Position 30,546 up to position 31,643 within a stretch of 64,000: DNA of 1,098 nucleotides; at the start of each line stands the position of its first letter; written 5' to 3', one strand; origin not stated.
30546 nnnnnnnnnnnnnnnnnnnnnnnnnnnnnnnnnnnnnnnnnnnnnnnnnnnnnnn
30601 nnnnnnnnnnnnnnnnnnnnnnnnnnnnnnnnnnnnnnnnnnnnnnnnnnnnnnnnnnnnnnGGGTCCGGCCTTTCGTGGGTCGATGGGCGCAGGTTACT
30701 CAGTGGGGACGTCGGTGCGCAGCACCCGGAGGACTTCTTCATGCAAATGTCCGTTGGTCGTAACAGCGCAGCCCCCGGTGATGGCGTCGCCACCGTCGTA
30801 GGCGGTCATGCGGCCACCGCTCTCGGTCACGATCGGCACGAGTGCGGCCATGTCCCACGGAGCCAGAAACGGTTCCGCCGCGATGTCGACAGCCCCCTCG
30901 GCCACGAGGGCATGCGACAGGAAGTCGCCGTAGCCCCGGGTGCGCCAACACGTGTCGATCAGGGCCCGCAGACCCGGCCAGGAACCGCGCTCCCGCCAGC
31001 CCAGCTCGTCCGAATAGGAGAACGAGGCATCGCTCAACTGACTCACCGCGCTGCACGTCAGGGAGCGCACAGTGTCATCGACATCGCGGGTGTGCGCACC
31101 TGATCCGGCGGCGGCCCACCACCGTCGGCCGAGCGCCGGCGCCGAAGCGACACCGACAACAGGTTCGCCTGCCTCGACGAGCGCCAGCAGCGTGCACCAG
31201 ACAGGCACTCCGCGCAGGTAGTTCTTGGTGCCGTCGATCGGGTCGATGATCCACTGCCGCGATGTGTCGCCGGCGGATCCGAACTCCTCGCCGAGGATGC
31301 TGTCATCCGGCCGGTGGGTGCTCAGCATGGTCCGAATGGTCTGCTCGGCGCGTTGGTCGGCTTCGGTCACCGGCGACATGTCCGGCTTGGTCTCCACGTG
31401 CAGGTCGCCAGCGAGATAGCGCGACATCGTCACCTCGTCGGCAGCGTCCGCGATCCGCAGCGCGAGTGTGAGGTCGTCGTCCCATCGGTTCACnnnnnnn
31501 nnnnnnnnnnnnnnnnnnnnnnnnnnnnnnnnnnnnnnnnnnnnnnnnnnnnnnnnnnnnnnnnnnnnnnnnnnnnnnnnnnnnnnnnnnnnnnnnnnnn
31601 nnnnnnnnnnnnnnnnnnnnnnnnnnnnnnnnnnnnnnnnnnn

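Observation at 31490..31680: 21-bp array translated as a His-rich heptad tail on an M20 metallopeptidase, ending in a GTGA overlap with hisN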

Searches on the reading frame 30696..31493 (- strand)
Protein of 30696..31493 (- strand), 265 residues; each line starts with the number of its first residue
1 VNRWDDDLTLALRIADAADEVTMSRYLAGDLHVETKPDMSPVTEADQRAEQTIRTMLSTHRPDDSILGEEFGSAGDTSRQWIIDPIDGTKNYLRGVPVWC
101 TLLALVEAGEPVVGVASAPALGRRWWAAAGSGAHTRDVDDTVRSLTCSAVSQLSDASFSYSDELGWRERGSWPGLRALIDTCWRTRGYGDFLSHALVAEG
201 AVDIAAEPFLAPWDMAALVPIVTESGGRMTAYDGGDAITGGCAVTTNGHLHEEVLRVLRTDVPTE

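Call 4: search_protein_families(library=pfam, proteins=[window:30696-31493:-])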
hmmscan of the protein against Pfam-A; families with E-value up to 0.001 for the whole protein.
window:30696-31493:- (265 aa): 1 family
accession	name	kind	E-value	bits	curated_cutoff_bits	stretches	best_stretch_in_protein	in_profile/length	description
PF00459.30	Inositol_P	-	3.1e-49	168.3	27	1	9-259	7-267/271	Inositol monophosphatase family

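Call 5: search_protein_families(library=ncbifam, proteins=[window:30696-31493:-])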
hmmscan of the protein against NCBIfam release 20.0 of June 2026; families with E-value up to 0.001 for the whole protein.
window:30696-31493:- (265 aa): 7 families
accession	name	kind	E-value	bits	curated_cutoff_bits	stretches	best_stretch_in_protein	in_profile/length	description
TIGR02067.1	his_9_HisN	equivalog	1.1e-84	283.9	275.15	1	8-258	2-251/252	histidinol-phosphatase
TIGR01331.1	bisphos_cysQ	equivalog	4.8e-31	108.3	228.8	1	12-235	6-230/250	3'(2'),5'-bisphosphate nucleotidase CysQ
NF009321.0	PRK12676.1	equivalog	4.4e-21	75.1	264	1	31-259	33-263/264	bifunctional fructose-bisphosphatase/inositol-phosphate phosphatase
NF008027.1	PRK10757.1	equivalog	1.3e-17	63.7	332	1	8-262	5-261/267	inositol-1-monophosphatase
NF008182.0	PRK10931.1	equivalog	4.7e-17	61.9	379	1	14-232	8-223/246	3'(2'),5'-bisphosphate nucleotidase CysQ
TIGR01330.1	bisphos_HAL2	equivalog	4e-14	52.2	267.05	1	75-122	131-177/359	3'(2'),5'-bisphosphate nucleotidase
NF010678.0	PRK14076.1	equivalog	7.2e-06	25.2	493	1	37-234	37-253/570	bifunctional NADP phosphatase/NAD kinase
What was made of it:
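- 30696..31493 (-): hisN, histidinol-phosphatase of the inositol-monophosphatase family (265 aa). TIGR02067 equivalog at 283.9 bits, above the cutoff of 275.15; PF00459 (calls 4, 5).
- On HisN histidinol-phosphatase (IMPase family): TIGR02067 at 283.9 bits against a cutoff of 275.15 (call 5).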
